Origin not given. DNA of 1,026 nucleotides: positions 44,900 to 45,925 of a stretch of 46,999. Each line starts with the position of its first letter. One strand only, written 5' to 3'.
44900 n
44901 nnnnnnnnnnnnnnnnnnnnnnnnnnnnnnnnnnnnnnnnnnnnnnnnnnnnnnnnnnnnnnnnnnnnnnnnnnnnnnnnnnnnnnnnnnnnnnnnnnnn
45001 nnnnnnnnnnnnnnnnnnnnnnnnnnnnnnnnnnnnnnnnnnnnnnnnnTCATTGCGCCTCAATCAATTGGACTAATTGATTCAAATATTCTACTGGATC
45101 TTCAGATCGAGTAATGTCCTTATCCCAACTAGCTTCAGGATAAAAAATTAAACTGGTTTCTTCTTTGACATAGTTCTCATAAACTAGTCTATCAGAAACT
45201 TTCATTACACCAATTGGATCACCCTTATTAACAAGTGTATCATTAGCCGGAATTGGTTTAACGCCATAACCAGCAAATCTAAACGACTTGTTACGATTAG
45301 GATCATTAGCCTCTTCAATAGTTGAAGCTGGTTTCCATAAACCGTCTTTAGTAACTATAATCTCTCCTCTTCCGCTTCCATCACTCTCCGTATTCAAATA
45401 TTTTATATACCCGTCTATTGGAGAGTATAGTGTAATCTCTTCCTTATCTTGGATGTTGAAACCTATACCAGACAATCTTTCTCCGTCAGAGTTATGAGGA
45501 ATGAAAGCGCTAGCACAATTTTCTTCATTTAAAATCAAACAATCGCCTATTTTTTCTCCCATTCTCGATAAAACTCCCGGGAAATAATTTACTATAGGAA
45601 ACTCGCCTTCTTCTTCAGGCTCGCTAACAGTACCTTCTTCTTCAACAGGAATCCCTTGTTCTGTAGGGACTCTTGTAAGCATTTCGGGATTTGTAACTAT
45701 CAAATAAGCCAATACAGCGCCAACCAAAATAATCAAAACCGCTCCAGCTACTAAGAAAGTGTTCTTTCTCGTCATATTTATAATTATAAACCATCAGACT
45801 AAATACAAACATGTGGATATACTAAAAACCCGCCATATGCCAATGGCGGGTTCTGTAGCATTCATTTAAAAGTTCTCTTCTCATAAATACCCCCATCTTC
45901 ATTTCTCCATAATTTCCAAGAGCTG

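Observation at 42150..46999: Minus-strand surface locus: tandem paralogues of an unassigned membrane-anchored family coupled to a 967-aa cysteine-rich secreted protein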

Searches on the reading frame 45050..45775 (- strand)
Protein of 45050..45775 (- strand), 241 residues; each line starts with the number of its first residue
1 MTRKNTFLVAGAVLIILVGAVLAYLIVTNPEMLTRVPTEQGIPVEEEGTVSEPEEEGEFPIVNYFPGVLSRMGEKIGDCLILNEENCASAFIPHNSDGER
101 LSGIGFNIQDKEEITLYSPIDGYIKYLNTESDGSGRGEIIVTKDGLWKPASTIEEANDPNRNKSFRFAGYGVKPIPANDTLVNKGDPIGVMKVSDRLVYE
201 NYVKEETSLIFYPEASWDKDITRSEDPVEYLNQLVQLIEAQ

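Call 7: search_protein_families(library=pfam, proteins=[window:45050-45775:-], max_evalue=1)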
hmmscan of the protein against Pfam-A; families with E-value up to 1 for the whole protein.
window:45050-45775:- (241 aa): 0 families

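Call 8: search_protein_families(library=ncbifam, proteins=[window:45050-45775:-], max_evalue=1)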
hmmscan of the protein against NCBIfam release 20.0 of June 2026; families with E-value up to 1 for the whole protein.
window:45050-45775:- (241 aa): 0 families

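Call 10: find_homologous_proteins(query=window:45050-45775:-, max_evalue=0.001)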
Query window:45050-45775:- (241 aa): 7 proteins with E <= 0.001 among 524 candidates.
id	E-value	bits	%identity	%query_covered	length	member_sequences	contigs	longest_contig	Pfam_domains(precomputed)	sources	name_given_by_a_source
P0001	1.6e-156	537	100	100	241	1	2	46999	-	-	-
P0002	1.4e-96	341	67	100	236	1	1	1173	-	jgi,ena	-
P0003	7.9e-91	322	69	88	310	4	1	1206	-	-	-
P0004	1.8e-79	285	79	68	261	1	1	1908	-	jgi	jgi:hypothetical protein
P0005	2.2e-68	249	53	68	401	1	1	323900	-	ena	-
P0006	2.4e-66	242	50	100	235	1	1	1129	-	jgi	jgi:hypothetical protein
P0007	9.2e-46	175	49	76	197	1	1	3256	-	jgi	-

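Call 13: find_encoding_contigs(protein=P0005, flank=10000, max_places=4)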
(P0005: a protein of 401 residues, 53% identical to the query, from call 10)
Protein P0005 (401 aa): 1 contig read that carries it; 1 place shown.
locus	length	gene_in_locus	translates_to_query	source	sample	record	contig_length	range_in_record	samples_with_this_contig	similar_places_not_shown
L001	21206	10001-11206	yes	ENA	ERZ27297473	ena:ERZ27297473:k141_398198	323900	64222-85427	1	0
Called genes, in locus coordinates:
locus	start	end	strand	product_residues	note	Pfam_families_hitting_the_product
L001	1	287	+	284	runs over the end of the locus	PF06750:A24_N_bact, PF01478:Peptidase_A24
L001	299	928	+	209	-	PF07963:N_methyl (weak)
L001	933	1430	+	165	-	-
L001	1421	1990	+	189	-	PF07963:N_methyl (weak)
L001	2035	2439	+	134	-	-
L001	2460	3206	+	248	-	-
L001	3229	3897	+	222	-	PF06541:ABC_trans_CmpB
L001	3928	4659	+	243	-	-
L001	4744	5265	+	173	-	PF01931:NTPase_I-T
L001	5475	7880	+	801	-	-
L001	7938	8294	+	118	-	-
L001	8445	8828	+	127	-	PF12049:DUF3531 (faint)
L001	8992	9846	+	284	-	-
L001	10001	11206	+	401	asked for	-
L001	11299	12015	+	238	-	-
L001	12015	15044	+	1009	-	-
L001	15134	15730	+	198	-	-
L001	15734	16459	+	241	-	-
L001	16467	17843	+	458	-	-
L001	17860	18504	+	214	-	PF00303:Thymidylat_synt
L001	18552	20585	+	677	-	PF22745:Nlig-Ia, PF01653:DNA_ligase_aden, PF03120:OB_DNA_ligase, PF00633:HHH (faint), PF14520:HHH_5 (weak), PF12826:HHH_2, PF00533:BRCT, PF12738:PTCB-BRCT (weak)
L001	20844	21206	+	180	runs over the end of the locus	-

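Call 20: predict_structure(alignment_id=A1)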
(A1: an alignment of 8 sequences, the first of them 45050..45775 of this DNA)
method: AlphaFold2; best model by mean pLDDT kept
length: 241 residues; sequences in the alignment: 8
mean_pLDDT: 57.7   pTM: 0.51
mean pLDDT of the five models: 57.7, 57.0, 53.4, 50.6, 47.1
residues with pLDDT >= 90: 2; 70-90: 73; 50-70: 86; < 50: 80
segments of 3 or more residues with pLDDT < 50: 32-88, 196-209, 215-221
pLDDT, mean of each block of 10 residues (from residue 1): 66 81 68 38 29 27 31 39 46 56 57 68 78 68 82 70 71 83 80 50 38 48 53 57 49
secondary structure, 60 per line:
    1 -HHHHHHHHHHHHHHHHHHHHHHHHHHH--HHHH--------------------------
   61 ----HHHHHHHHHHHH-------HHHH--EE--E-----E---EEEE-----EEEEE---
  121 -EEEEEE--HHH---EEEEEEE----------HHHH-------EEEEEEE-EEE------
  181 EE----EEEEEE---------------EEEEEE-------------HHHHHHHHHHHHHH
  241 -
elements in order: H2-28 H31-34 H65-76 H84-87 E104-107 E113-117 E122-127 E136-142 H153-156 E164-170 E172-174 E187-192 E208-213 H227-240

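Call 22: search_solved_structures(query=A1, max_evalue=10, show_alignments=3)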
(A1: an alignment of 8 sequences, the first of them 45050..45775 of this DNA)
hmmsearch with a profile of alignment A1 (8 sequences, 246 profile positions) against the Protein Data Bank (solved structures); distinct sequences matched with E-value up to 10: 0.

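Call 23: fold_search(model_id=the predicted structure, library=pdb)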
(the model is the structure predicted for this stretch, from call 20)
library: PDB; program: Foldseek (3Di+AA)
matches with E <= 10: 371; with E <= 0.001: 0
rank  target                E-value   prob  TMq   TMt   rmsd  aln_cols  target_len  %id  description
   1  2b13_A                1.5e-03  1.00  0.31  0.52   4.2       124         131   12  Truncated S. aureus LytM, P41 crystal form (released 2006-01-10)
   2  2b44_A                2.2e-03  1.00  0.32  0.55   7.0       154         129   12  Truncated S. aureus LytM, P 32 2 1 crystal form (released 2006-01-10)
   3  3csq_A                6.1e-03  0.98  0.26  0.20   6.1       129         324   16  Crystal and cryoEM structural studies of a cell wall degrading enzyme in the bacteriophage phi29 tail (released 2008-07-01)
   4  3csq_D                6.4e-03  0.90  0.23  0.18  10.2       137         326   16  Crystal and cryoEM structural studies of a cell wall degrading enzyme in the bacteriophage phi29 tail (released 2008-07-01)
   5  3it5_E                6.8e-03  1.00  0.30  0.38   4.5       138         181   12  Crystal Structure of the LasA Virulence Factor from Pseudomonas aeruginosa (released 2009-11-17)
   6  8s3m_A                8.1e-03  0.97  0.30  0.22  14.9       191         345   13  LysTt72, a lytic endopeptidase from Thermus thermophilus MAT72 phage vB_Tt72 (released 2025-03-05)
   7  8c0j_B                8.6e-03  1.00  0.30  0.52   5.8       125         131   15  Structure of AmiB enzymatic domain bound to the EnvC LytM domain (released 2023-06-14)
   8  1ynj_D                9.1e-03  0.97  0.24  0.05   9.8       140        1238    9  Taq RNA polymerase-Sorangicin complex (released 2005-03-15)
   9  4q4z_D                9.7e-03  0.91  0.22  0.04  10.6       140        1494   12  Thermus thermophilus RNA polymerase de novo transcription initiation complex (released 2014-07-30)
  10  1f3g                  1.0e-02  0.84  0.21  0.31  12.3       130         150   15  THREE-DIMENSIONAL STRUCTURE OF THE ESCHERICHIA COLI PHOSPHOCARRIER PROTEIN III GLC (released 1993-10-31)
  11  4oin_D                1.1e-02  0.91  0.22  0.04  10.6       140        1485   12  Crystal structure of Thermus thermophilus transcription initiation complex soaked with GE23077 (released 2014-05-07)
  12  3uz0_B                1.2e-02  0.99  0.31  0.48   7.0       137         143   12  Crystal Structure of SpoIIIAH and SpoIIQ Complex (released 2012-03-21)
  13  6wox_D                1.6e-02  0.94  0.24  0.05   9.5       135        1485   11  Thermus thermophilus RNA polymerase initially transcribing complex with 2'dCTP (released 2020-06-10)
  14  5vo8_D                1.7e-02  0.92  0.24  0.05   9.7       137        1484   12  X-ray crystal structure of a bacterial reiterative transcription complex of pyrG promoter (released 2017-05-24)
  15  3slu_A                2.2e-02  0.77  0.26  0.19   9.7       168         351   10  Crystal structure of NMB0315 (released 2012-02-01)
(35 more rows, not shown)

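Call 40: search_protein_families(library=pfam, alignment_id=A5, max_evalue=0.1)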
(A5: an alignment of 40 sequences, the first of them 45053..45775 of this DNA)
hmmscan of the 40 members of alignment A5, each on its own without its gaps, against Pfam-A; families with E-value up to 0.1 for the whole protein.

A. member 1, window:45053-45775:- (241 aa): 0 families

B. families by the number of members that match (of 40 scanned): 11 families
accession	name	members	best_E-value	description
PF01551.29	Peptidase_M23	7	7.6e-06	Peptidase family M23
PF04886.17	PT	2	1.4e-06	PT disordered repeat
PF04415.17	DUF515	1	0.014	Protein of unknown function (DUF515)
PF00695.24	vMSA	1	0.022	Major surface antigen from hepadnavirus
PF00358.26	PTS_EIIA_1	1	0.028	phosphoenolpyruvate-dependent sugar phosphotransferase system, EIIA 1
PF03707.21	MHYT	1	0.048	Bacterial signalling protein N terminal repeat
PF19495.4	DUF6030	1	0.051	Family of unknown function (DUF6030)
PF22251.1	PFF1_TM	1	0.07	Vacuolar membrane protease, transmembrane domain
PF01016.24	Ribosomal_L27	1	0.071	Ribosomal L27 protein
PF22852.1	SoxE_N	1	0.083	Sulfocyanin, N-terminal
PF25592.1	DUF7937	1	0.084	Domain of unknown function (DUF7937)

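Call 42: search_solved_structures(query=A5, max_evalue=10, show_alignments=4)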
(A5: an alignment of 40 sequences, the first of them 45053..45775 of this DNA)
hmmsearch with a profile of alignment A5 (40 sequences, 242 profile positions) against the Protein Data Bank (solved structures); distinct sequences matched with E-value up to 10: 18.
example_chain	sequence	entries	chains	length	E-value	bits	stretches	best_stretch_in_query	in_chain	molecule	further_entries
5kqb_A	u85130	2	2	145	0.0091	18.5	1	102-181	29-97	Peptidase M23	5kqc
9non_B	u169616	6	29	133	0.028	16.9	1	111-193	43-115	Leukocyte cell-derived chemotaxin-2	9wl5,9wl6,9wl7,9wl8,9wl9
5b0h_A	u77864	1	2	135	0.029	16.8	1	111-193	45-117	Leukocyte cell-derived chemotaxin-2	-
7muc_AF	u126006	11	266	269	0.055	15.9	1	11-70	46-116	DotF | IcmG (DotF)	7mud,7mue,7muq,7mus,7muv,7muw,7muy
7ood_u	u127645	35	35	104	0.55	12.7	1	92-141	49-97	50S ribosomal protein L27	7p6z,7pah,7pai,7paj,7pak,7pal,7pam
4o1s_A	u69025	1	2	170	0.73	12.3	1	111-187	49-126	V-type ATP synthase alpha chain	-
6o8w_X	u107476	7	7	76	0.73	12.3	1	92-135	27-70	50S ribosomal protein L27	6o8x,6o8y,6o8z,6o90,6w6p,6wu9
8u41_A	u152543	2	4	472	0.82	12.1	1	200-237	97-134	Selenoxide synthase OvsA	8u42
8ux5_A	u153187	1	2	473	0.82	12.1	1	200-237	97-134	Selenoxide synthase OvsA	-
24yw_W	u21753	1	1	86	0.91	11.9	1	93-139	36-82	Large ribosomal subunit protein bL27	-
5j1l_B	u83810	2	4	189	0.92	11.9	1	102-140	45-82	ToxR-activated gene (TagE)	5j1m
7nhk_Y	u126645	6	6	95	1.2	11.6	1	92-135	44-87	50S ribosomal protein L27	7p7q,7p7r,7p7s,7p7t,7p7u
8jw0_m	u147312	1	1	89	1.2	11.6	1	15-56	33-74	Photosystem I PsaM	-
5yun_A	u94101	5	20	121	1.3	11.4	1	132-180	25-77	Single-stranded DNA-binding protein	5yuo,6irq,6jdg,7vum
5j1k_A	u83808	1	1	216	1.3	11.4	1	102-140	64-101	ToxR-activated gene (TagE)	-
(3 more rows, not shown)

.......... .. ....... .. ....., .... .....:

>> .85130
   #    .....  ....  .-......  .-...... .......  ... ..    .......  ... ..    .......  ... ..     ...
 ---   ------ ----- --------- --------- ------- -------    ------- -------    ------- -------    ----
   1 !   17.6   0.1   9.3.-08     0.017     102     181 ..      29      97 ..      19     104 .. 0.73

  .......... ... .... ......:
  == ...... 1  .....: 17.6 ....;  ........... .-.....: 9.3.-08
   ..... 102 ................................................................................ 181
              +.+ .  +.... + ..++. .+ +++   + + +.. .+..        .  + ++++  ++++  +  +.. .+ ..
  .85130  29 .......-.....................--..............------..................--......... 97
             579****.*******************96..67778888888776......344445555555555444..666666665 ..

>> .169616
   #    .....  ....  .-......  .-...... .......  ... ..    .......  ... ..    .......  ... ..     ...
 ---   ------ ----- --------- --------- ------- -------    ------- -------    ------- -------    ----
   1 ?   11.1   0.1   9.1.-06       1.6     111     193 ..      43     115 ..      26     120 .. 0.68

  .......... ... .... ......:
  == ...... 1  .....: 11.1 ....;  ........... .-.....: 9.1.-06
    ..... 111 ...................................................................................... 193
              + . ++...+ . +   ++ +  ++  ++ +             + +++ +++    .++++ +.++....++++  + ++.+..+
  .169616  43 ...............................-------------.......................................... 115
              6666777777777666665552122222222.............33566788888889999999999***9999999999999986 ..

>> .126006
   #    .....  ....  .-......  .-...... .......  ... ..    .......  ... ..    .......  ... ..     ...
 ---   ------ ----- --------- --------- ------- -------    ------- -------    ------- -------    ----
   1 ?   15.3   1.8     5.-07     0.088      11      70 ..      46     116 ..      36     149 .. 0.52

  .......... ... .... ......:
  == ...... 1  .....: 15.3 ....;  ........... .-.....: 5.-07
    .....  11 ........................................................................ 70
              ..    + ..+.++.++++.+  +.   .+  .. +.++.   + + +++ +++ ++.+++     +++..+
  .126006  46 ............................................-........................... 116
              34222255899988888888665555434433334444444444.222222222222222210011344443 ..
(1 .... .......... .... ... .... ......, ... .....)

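Call 61: search_protein_families(library=phrogs, proteins=[window:45050-45775:-], max_evalue=0.01)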
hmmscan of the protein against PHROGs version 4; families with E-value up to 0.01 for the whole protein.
window:45050-45775:- (241 aa): 0 families

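Call 82: search_protein_families(library=pfam, proteins=[L001:15134-15730:+, L001:15734-16459:+, L001:16467-17843:+, L001:5475-7880:+], max_evalue=0.001)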
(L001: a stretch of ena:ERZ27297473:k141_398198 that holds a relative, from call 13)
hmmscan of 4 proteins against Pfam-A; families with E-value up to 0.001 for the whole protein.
L001:15134-15730:+ (198 aa): 1 family
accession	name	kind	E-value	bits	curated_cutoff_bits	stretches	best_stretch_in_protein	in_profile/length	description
PF01928.26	CYTH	-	0.00025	21.4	23.2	1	66-163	66-169/179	CYTH domain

L001:15734-16459:+ (241 aa): 0 families

L001:16467-17843:+ (458 aa): 0 families

L001:5475-7880:+ (801 aa): 0 families
